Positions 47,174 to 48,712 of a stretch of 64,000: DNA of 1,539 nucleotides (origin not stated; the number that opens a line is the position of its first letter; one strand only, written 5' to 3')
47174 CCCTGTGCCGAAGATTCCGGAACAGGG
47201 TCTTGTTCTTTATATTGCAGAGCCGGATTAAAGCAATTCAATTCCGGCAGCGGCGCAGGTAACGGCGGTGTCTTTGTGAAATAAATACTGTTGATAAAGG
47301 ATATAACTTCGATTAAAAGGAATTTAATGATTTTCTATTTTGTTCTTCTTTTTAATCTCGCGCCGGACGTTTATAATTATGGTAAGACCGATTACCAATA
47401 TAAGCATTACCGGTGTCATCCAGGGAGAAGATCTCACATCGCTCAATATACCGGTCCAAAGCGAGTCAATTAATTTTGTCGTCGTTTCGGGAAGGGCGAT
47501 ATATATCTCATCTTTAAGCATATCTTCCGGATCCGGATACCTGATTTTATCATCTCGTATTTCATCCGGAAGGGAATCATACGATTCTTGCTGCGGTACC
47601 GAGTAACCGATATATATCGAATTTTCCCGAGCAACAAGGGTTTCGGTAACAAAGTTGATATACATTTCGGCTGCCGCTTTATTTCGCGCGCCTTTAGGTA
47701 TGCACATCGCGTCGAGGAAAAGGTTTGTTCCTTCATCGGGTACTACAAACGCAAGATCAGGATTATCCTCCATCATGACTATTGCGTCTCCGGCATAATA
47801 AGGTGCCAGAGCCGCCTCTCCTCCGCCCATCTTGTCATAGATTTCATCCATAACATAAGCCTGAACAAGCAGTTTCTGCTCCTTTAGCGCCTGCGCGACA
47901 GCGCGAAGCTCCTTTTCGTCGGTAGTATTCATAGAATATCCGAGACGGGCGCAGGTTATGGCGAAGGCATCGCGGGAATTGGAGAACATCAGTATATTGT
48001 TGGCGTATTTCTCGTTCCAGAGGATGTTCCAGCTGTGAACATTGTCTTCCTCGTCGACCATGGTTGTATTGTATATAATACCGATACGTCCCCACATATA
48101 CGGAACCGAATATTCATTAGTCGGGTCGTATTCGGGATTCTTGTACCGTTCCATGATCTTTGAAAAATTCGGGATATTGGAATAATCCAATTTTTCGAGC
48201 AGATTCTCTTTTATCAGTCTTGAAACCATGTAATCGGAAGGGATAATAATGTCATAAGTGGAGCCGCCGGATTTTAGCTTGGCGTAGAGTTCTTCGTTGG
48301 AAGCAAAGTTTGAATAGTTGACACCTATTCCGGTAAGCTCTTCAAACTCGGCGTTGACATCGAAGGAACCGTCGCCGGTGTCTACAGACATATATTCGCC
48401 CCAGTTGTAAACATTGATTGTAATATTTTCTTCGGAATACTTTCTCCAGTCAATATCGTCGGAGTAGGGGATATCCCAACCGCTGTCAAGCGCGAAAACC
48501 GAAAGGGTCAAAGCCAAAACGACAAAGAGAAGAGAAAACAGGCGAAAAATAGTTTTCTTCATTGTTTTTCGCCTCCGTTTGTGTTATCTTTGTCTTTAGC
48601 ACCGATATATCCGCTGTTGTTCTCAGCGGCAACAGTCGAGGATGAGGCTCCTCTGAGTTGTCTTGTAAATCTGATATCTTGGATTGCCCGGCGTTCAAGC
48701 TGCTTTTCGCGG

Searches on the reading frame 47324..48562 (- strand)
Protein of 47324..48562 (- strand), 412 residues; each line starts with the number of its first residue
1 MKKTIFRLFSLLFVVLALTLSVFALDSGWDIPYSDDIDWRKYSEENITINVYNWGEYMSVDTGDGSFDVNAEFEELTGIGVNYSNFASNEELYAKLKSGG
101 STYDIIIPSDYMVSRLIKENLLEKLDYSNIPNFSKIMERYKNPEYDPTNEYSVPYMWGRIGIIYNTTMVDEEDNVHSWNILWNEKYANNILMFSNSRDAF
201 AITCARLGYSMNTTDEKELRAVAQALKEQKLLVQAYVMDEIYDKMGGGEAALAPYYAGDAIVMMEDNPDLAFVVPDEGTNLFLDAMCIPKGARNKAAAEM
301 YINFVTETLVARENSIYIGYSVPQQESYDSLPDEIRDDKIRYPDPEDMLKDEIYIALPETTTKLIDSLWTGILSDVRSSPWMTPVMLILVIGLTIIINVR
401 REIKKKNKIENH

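Call 48: find_encoding_contigs(protein=window:47324-48562:-, flank=10000, max_places=1)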
Protein window:47324-48562:- (412 aa): 19 contigs read that carry it; 1 place shown.
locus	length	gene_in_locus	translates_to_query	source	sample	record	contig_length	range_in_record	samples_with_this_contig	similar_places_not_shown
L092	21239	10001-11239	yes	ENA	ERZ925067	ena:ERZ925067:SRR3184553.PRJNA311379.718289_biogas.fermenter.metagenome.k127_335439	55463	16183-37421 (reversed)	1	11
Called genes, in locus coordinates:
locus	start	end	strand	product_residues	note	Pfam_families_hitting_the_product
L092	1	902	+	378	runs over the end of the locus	PF00365:PFK, PF01513:NAD_kinase (weak)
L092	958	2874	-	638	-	PF00664:ABC_membrane, PF00005:ABC_tran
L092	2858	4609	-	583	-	PF00664:ABC_membrane, PF00005:ABC_tran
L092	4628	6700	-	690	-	-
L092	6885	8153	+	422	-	PF00005:ABC_tran, PF08402:TOBE_2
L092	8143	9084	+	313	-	PF00528:BPD_transp_1 (weak)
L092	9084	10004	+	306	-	PF00528:BPD_transp_1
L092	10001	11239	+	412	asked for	PF01547:SBP_bac_1, PF13416:SBP_bac_8, PF13531:SBP_bac_11, PF13343:SBP_bac_6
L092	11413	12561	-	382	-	PF00465:Fe-ADH, PF13685:Fe-ADH_2 (weak), PF25137:ADH_Fe_C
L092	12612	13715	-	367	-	PF00465:Fe-ADH, PF13685:Fe-ADH_2 (weak), PF25137:ADH_Fe_C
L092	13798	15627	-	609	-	-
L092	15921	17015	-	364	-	PF03979:Sigma70_r1_1, PF00140:Sigma70_r1_2, PF04542:Sigma70_r2, PF04539:Sigma70_r3, PF04545:Sigma70_r4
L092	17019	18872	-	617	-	PF01807:Zn_ribbon_DnaG, PF08275:DNAG_N, PF01751:Toprim, PF13155:Toprim_2, PF13362:Toprim_3, PF13662:Toprim_4, PF10410:DnaB_bind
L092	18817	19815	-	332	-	PF01966:HD, PF13286:HD_assoc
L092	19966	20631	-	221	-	PF01205:Impact_N, PF09186:DUF1949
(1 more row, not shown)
